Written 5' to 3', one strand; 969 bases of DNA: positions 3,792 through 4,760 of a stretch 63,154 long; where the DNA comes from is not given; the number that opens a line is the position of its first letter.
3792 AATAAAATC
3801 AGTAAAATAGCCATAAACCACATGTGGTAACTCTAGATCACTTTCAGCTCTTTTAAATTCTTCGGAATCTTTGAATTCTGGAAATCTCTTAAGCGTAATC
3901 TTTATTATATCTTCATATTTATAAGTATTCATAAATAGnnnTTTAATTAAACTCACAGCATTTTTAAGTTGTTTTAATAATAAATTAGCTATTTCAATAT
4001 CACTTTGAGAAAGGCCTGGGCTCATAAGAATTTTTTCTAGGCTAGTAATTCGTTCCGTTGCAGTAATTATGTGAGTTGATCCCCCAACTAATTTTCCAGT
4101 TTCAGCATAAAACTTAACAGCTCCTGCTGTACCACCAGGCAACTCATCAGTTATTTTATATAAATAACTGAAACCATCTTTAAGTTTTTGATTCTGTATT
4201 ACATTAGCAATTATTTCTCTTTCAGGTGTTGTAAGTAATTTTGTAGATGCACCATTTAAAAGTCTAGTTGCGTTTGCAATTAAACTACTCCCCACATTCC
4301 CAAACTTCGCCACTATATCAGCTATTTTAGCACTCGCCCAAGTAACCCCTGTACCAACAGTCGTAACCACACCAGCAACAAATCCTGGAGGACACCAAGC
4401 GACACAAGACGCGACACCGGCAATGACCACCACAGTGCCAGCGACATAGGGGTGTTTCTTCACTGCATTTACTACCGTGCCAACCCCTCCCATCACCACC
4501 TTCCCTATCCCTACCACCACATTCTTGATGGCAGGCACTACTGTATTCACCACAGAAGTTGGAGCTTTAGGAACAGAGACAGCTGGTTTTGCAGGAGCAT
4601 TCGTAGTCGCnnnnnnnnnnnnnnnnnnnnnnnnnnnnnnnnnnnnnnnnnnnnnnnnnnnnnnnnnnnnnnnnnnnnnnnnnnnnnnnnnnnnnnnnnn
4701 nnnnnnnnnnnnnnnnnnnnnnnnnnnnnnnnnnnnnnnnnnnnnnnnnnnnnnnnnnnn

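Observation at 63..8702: RHS/YD polymorphic-toxin locus with a main toxin-immunity pair and two displaced C-terminal cassettes in a reduced, CPR-like genome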

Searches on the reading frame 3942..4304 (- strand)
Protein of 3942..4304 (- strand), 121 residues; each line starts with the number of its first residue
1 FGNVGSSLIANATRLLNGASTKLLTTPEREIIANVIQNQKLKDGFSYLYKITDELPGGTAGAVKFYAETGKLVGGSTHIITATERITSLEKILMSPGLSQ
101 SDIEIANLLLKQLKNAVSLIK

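Call 7: search_protein_families(library=pfam, proteins=[window:3942-4304:-], max_evalue=10)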
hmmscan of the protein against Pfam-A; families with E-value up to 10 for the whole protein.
seq(121 aa): 0 families

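Call 19: search_solved_structures(query=window:3942-4304:-, max_evalue=10)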
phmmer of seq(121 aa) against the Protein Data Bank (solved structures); distinct sequences matched with E-value up to 10: 0.

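Call 41: predict_structure(alignment_id=A1)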
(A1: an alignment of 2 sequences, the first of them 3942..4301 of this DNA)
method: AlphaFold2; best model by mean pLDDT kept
length: 120 residues; sequences in the alignment: 2
mean_pLDDT: 88.7   pTM: 0.82
mean pLDDT of the five models: 88.7, 87.7, 87.1, 85.6, 85.4
residues with pLDDT >= 90: 87; 70-90: 25; 50-70: 7; < 50: 1
segments of 3 or more residues with pLDDT < 50: none
pLDDT, mean of each block of 10 residues (from residue 1): 74 92 91 93 85 83 92 83 94 91 95 91
secondary structure, 60 per line:
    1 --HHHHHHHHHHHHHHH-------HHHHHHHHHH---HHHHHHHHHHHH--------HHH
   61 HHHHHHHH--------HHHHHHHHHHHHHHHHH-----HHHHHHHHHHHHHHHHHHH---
elements in order: H3-17 H25-34 H38-49 H58-68 H77-93 H99-117
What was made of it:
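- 3942..4301 (-): Main toxin tail (aa 1468-1587): basic (pI 9.3), six-helix domain of an unnamed family. AF2 pLDDT 88.7, pTM 0.82 (call 41).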

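Call 43: search_protein_representatives(alignment_id=A1)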
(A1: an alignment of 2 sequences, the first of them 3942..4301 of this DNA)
Query: 2 sequences, 154 profile positions. Proteins with E-value up to 0.001 (for the whole library): 693; up to 1e-10: 183; up to 1e-30: 4. The best 150 are listed.
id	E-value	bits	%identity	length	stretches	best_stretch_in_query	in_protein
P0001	1.5e-88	310.5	-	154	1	1-154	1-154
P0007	1.8e-35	138.1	-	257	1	36-154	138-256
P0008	3.5e-35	137.2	-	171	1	3-154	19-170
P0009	2.4e-31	124.7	-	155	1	65-154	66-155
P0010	1.6e-25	105.8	-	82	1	89-154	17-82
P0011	5.9e-25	103.9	-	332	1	38-149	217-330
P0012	8.8e-24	100.1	-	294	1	49-150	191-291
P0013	1.1e-23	99.8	-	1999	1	42-150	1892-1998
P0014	1.1e-23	99.8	-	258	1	33-153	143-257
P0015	2.7e-22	95.3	-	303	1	42-147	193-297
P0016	2.7e-20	88.8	-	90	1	69-150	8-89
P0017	2.7e-20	88.8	-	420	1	43-150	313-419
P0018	3.0e-20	88.7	-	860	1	1-154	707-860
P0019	3.5e-20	88.4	-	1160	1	30-150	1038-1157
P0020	2.9e-19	85.5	-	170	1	60-150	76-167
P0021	3.0e-18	82.2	-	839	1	69-150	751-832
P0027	1.2e-17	80.2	-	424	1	57-150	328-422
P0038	1.3e-16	76.8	-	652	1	67-150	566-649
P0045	5.6e-16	74.8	-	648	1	40-150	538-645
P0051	1.3e-15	73.6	-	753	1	66-153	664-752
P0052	1.4e-15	73.5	-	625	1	59-150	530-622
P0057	2.6e-15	72.6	-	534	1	59-150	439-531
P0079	2.4e-14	69.5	-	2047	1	50-152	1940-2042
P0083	4.1e-14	68.7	-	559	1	71-150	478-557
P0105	4.5e-13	65.3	-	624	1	45-150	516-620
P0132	4.0e-12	62.3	-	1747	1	70-150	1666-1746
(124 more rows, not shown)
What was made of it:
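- Tail family: 693 representatives at E<=1e-3, located at the C-terminus (call 43).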

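Call 44: search_protein_families(library=pfam, proteins=[P0013, P0079, P0132, P0019, P0018, P0021, P0051], max_evalue=0.001)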
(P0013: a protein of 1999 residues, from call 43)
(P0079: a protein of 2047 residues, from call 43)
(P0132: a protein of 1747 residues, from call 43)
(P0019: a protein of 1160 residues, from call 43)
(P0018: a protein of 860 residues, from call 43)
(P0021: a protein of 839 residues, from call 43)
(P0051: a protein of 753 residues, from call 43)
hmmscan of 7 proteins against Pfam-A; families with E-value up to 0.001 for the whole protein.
P0013 (1999 aa): 5 families
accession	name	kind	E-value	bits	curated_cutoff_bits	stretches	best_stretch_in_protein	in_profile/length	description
PF05593.20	RHS_repeat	-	8.8e-15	55.1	22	2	1254-1283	1-29/38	RHS Repeat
PF13517.12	FG-GAP_3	-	1.2e-14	55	26.9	1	483-548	1-60/61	FG-GAP-like repeat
PF03534.18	SpvB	-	4.6e-14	52.8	22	1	129-286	3-179/287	Salmonella virulence plasmid 65kDa B protein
PF01839.29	FG-GAP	-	7.3e-08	32.6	22.1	0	422-445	7-32/37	FG-GAP repeat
PF20041.5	DUF6443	-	2.7e-06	28.1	27.8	1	1111-1190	10-89/137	Domain of unknown function (DUF6443)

P0079 (2047 aa): 6 families
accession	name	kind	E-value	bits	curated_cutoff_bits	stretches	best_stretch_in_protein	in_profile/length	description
PF13517.12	FG-GAP_3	-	2.2e-20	73.4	26.9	4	416-478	1-61/61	FG-GAP-like repeat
PF05593.20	RHS_repeat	-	4.1e-19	68.9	22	2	1047-1081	2-36/38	RHS Repeat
PF03534.18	SpvB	-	2.9e-12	46.9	22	1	57-236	2-188/287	Salmonella virulence plasmid 65kDa B protein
PF14449.11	PT-TG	-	6.5e-12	45.7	23.5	1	1871-1926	3-66/68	Pre-toxin TG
PF01839.29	FG-GAP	-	1.6e-11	44.3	22.1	0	360-379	5-24/37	FG-GAP repeat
PF12256.14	TcdB_toxin_midN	-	2.6e-11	43.6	24.8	1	689-814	30-158/181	Insecticide toxin TcdB middle/N-terminal region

P0132 (1747 aa): 2 families
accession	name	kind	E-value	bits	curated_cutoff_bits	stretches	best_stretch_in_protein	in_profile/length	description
PF05593.20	RHS_repeat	-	2.2e-19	69.8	22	0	771-790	9-28/38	RHS Repeat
PF25023.1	TEN_YD-shell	-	0.00026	19.6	50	0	546-626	58-133/909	Teneurin YD-shell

P0019 (1160 aa): 2 families
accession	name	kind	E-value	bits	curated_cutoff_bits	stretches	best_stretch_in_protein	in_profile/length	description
PF03534.18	SpvB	-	3e-07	30.4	22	1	54-131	4-79/287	Salmonella virulence plasmid 65kDa B protein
PF05593.20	RHS_repeat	-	7e-05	23.6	22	0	659-691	1-29/38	RHS Repeat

P0018 (860 aa): 0 families

P0021 (839 aa): 1 family
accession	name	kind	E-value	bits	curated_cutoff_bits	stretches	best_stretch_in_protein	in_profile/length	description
PF05593.20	RHS_repeat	-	4.2e-14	53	22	0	32-64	4-37/38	RHS Repeat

P0051 (753 aa): 0 families
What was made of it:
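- Carriers include SpvB/FG-GAP/TcdB_midN/RHS and PT-TG (call 44). The same tail ends unrelated carriers, including a PT-TG pre-toxin domain and Tc-like SpvB/TcdB_midN RHS proteins (call 44).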

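Call 45: search_protein_families(library=pfam, proteins=[P0011, P0017, P0027, P0038, P0045, P0052, P0057, P0105, P0083, P0007], max_evalue=0.001)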
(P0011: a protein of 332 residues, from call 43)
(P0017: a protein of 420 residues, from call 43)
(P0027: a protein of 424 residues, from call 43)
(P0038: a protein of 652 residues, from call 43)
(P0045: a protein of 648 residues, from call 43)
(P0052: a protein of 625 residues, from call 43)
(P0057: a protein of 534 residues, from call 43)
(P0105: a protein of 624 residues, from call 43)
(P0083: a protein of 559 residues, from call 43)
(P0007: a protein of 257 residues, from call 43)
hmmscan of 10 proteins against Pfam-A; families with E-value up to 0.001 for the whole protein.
P0011 (332 aa): 0 families

P0017 (420 aa): 0 families

P0027 (424 aa): 0 families

P0038 (652 aa): 2 families
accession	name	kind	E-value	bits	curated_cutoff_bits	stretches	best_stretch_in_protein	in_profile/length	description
PF17751.7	SKICH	-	2e-07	31.9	23.4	0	266-324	27-89/103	SKICH domain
PF17808.7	fn3_PAP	-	1e-05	26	33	0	255-278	15-38/118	Fn3-like domain from Purple Acid Phosphatase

P0045 (648 aa): 1 family
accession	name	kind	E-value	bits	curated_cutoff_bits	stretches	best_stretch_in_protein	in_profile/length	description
PF06347.19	SH3_4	-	0.00012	22.2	24.1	1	407-463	2-54/56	Bacterial SH3 domain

P0052 (625 aa): 0 families

P0057 (534 aa): 0 families

P0105 (624 aa): 1 family
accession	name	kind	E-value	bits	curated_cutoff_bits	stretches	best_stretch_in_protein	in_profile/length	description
PF05593.20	RHS_repeat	-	3e-19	69.4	22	1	221-257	1-37/38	RHS Repeat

P0083 (559 aa): 1 family
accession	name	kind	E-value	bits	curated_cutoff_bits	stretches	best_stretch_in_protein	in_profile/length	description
PF05593.20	RHS_repeat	-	4.7e-07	30.5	22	0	25-57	1-33/38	RHS Repeat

P0007 (257 aa): 0 families

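Call 46: fold_search(model_id=the predicted structure, library=pdb)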
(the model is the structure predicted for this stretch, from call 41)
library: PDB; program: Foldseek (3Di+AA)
matches with E <= 10: 356; with E <= 0.001: 0
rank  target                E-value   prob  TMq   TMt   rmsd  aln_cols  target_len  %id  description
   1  6dg6_A                6.9e-01  0.33  0.28  0.33  12.8       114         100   11  Structure of a de novo designed Interleukin-2/Interleukin-15 mimetic (released 2019-01-16)
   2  2ib0_A                8.0e-01  0.20  0.31  0.26  15.2       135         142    7  Crystal structure of a conserved hypothetical protein, rv2844, from Mycobacterium tuberculosis (released 2006-09-26)
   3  2ib0_B                8.5e-01  0.14  0.25  0.23  15.7       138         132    8  Crystal structure of a conserved hypothetical protein, rv2844, from Mycobacterium tuberculosis (released 2006-09-26)
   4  7m5t_MODEL_1_A        8.9e-01  0.41  0.37  0.43   9.9       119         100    6  Solution NMR structure of de novo designed protein 0515 (released 2021-12-15)
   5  1x90_A                1.0e+00  0.51  0.43  0.37   9.8       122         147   12  Crystal structure of mutant form B of a pectin methylesterase inhibitor from Arabidopsis (released 2004-12-28)
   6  6dg6_F                1.2e+00  0.15  0.23  0.27  14.6       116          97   14  Structure of a de novo designed Interleukin-2/Interleukin-15 mimetic (released 2019-01-16)
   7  4zvb_A                1.3e+00  0.18  0.33  0.28  10.8       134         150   12  Crystal structure of globin domain of the E. coli DosC - form II (ferrous) (released 2015-11-11)
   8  3ke5_C                1.3e+00  0.18  0.32  0.23  13.8       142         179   14  Crystal structure of a PduO-Type ATP:Cob(I)alamin adenosyltransferase from Bacillus cereus in a complex with ATP (released 2010-10-20)
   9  2qzg_B                1.3e+00  0.41  0.37  0.46  10.9       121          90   11  Crystal structure of unknown function protein MMP1188 (released 2007-09-04)
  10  1yo7_A                1.3e+00  0.30  0.40  0.40  11.3       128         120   13  Re-engineering topology of the homodimeric ROP protein into a single-chain 4-helix bundle (released 2005-02-15)
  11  2wtk_D                1.3e+00  0.10  0.25  0.11  14.1       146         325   12  Structure of the heterotrimeric LKB1-STRADalpha-MO25alpha complex (released 2009-12-15)
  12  6y3d_AAA              1.3e+00  0.09  0.25  0.21  12.3       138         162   19  X-ray structure of thermophilic C-phycocyanin from Galdiera phlegrea (released 2020-12-30)
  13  4zva_A                1.4e+00  0.13  0.29  0.25  11.2       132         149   11  Crystal structure of globin domain of the E. coli DosC - form I (ferric) (released 2015-11-11)
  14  3f4m                  1.5e+00  0.14  0.29  0.25  13.3       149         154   11  Crystal structure of TIPE2 (released 2009-03-17)
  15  5v5q_A                1.5e+00  0.08  0.23  0.21  12.8       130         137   18  Dehaloperoxidase B L9I mutant (released 2018-03-21)
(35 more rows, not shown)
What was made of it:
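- Tried and rejected: Foldseek of the confident main-tail model against the PDB gave a best E of 0.69 (call 46).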

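Call 49: search_solved_structures(query=A3, max_evalue=10, show_alignments=2)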
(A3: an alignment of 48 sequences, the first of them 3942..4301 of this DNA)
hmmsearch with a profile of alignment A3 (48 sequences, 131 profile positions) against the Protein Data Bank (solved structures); distinct sequences matched with E-value up to 10: 7.
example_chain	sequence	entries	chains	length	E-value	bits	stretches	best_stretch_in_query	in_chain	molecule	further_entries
9jwo_A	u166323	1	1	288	0.15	15.1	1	24-96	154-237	MSD1-apo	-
9jwl_A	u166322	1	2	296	0.16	15.1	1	24-96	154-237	MSD1-holo chainA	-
9i6f_J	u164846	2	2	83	0.16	15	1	36-85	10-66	Cytochrome c oxidase subunit 7A2, mitochondrial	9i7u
2ch1_A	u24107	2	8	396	0.23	14.6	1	38-88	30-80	3-HYDROXYKYNURENINE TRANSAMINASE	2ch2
1gub_A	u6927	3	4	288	0.25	14.4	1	24-95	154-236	D-ALLOSE-BINDING PERIPLASMIC PROTEIN | PROTEIN (PRECURSOR OF PERIPLASMIC SUGAR RECEPTOR)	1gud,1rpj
7sh3_A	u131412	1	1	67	0.91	12.6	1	93-128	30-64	Synthetic VirB8 Miniprotein Binder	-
5z62_J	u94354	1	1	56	1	12.5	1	55-85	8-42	Cytochrome c oxidase subunit 7A2, mitochondrial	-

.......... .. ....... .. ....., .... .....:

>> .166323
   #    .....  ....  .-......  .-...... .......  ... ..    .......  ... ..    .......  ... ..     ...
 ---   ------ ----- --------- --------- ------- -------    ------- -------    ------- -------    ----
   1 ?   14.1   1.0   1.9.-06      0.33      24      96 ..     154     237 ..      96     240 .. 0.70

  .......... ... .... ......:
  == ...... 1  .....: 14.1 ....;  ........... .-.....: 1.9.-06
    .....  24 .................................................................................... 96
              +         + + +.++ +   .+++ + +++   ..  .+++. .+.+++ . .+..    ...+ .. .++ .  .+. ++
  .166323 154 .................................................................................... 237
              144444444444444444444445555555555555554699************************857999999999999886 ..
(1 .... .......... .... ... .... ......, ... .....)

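Call 51: search_protein_families(library=pfam, alignment_id=A3, max_evalue=0.01)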
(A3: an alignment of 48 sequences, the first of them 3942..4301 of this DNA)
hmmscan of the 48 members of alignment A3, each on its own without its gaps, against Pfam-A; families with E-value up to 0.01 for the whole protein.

A. member 1, window:3942-4301:- (120 aa): 0 families

B. families by the number of members that match (of 48 scanned): 0 families
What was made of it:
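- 3942..4301 (-): No Pfam match in any of 48 members (call 51).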

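Call 80: find_encoding_contigs(protein=P0079, flank=4000, max_places=3)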
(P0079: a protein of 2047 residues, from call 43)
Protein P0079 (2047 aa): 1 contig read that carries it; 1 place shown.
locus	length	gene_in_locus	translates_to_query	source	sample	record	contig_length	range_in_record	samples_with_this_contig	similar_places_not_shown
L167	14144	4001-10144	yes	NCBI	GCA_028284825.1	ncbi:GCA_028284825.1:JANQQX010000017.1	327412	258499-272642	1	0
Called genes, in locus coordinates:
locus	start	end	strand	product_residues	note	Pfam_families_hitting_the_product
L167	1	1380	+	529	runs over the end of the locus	PF00474:SSF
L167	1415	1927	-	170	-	-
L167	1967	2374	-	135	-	PF07883:Cupin_2 (weak)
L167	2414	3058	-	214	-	PF19648:DUF6151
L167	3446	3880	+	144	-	PF00165:HTH_AraC (faint), PF12833:HTH_18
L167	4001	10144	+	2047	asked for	PF03534:SpvB, PF25023:TEN_YD-shell (faint), PF01839:FG-GAP (faint), PF13517:FG-GAP_3, PF12256:TcdB_toxin_midN (weak), PF05593:RHS_repeat (weak), PF14449:PT-TG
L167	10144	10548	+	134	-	PF24722:DUF7674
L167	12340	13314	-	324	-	-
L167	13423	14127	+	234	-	-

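Call 81: find_encoding_contigs(protein=P0013, flank=3000, max_places=2)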
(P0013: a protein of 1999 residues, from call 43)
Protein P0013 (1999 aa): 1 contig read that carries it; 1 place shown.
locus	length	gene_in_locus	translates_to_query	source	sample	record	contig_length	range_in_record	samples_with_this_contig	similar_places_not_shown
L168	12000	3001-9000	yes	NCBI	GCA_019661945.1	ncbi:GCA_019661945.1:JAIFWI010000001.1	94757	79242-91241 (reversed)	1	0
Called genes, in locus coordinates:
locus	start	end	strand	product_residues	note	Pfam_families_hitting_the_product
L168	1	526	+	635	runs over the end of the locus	PF00012:HSP70, PF06723:MreB_Mbl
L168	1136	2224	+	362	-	PF00226:DnaJ, PF01556:DnaJ_C, PF00684:DnaJ_CXXCXGXG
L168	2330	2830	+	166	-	-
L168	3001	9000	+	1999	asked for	PF03534:SpvB, PF01839:FG-GAP (faint), PF13517:FG-GAP_3, PF20041:DUF6443 (weak), PF05593:RHS_repeat (weak)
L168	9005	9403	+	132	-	PF24722:DUF7674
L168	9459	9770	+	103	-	-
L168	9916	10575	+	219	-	PF01797:Y1_Tnp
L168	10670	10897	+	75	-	-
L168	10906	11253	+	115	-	-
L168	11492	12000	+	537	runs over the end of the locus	PF16927:HisKA_7TM (weak), PF00512:HisKA, PF02518:HATPase_c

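Call 82: find_encoding_contigs(protein=P0132, flank=3000, max_places=2)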
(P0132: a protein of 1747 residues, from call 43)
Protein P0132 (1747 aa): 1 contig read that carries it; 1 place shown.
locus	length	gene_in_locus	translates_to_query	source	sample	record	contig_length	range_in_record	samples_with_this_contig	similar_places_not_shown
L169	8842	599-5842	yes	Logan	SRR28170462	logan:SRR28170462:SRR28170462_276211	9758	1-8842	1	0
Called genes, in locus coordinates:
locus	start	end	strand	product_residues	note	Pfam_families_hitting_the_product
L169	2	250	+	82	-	?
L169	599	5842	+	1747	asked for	PF25023:TEN_YD-shell (faint), PF05593:RHS_repeat (faint)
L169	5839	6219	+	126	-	PF24722:DUF7674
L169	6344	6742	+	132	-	-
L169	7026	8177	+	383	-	PF00158:Sigma54_activat, PF13191:AAA_16 (faint), PF14532:Sigma54_activ_2, PF01078:Mg_chelatase (faint), PF07724:AAA_2, PF07728:AAA_5, PF25601:AAA_lid_14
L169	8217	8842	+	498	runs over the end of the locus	PF05157:MshEN (weak), PF13191:AAA_16 (faint), PF00437:T2SSE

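Call 83: find_encoding_contigs(protein=P0045, flank=3000, max_places=2)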
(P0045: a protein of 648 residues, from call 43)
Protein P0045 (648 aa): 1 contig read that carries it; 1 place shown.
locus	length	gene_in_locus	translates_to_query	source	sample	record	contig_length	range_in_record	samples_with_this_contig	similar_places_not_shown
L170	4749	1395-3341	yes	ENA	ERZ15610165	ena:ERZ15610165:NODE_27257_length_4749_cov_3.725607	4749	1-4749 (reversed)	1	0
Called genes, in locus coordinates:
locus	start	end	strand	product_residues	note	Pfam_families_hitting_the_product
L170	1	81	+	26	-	?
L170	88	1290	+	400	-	PF05448:AXE1, PF12146:Hydrolase_4 (faint), PF20408:Abhydrolase_11 (faint), PF00326:Peptidase_S9 (weak)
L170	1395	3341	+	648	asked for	-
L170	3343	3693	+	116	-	PF24722:DUF7674 (weak)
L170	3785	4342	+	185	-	-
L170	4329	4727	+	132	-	-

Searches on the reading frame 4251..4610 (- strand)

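Call 7: search_protein_families(library=pfam, proteins=[window:4251-4610:-], max_evalue=10)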
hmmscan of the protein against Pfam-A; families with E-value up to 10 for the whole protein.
seq(120 aa): 2 families
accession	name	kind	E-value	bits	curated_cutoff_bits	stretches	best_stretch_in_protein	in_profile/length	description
PF05978.22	UNC-93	-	0.065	12.8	22.9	1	22-72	224-273/379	Ion channel regulatory protein UNC-93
PF08096.16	Bombolitin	-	0.37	11.6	25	1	95-106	2-13/17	Bombolitin family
